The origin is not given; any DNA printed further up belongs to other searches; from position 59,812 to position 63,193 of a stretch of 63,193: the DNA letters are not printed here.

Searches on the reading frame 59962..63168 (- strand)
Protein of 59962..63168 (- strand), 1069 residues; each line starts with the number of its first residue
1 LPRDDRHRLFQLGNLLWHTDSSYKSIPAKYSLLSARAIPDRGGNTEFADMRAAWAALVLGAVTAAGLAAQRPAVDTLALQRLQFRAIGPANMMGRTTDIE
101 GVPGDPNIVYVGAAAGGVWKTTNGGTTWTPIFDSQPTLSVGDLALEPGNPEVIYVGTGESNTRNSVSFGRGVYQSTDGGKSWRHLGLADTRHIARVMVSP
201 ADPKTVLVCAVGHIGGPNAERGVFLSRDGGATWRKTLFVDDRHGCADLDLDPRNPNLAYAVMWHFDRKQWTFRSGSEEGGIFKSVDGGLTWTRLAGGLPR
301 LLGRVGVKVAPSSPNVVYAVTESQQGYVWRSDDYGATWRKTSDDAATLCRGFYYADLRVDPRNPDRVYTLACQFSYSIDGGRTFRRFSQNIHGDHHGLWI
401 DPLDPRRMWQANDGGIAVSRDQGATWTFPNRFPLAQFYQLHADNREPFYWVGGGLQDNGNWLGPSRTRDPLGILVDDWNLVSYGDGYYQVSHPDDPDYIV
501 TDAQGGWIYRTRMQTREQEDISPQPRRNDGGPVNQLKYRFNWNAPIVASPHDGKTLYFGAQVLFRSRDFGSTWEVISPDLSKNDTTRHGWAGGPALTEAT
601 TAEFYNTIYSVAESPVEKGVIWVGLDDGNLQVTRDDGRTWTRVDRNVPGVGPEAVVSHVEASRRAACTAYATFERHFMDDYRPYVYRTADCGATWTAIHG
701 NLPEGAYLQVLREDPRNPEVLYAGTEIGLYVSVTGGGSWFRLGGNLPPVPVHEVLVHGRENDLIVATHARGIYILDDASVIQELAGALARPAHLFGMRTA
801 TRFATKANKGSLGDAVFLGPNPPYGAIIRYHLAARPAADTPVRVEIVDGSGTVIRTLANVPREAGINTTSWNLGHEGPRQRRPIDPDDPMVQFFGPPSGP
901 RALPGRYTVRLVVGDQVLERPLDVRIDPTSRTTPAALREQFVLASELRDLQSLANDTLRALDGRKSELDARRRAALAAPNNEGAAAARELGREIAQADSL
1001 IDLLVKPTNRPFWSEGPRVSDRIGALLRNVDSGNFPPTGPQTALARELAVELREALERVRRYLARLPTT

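Call 72: search_protein_families(library=pfam, proteins=[window:59962-63168:-], max_evalue=0.00001)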
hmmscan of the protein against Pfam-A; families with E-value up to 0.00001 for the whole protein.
window:59962-63168:- (1069 aa): 4 families
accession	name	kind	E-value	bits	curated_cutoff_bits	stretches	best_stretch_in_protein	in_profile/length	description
PF15902.12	Sortilin-Vps10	-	4.1e-24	85.6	33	0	281-392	3-117/446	Sortilin, neurotensin receptor 3,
PF02668.22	TauD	-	3.9e-12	47.1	27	1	9-57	91-139/267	Taurine catabolism dioxygenase TauD, TfdA family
PF02012.26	BNR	-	3e-11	42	27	0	224-235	1-12/12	BNR/Asp-box repeat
PF13088.12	BNR_2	-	5.8e-10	39.4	31.4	0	168-294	81-201/277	BNR repeat-like domain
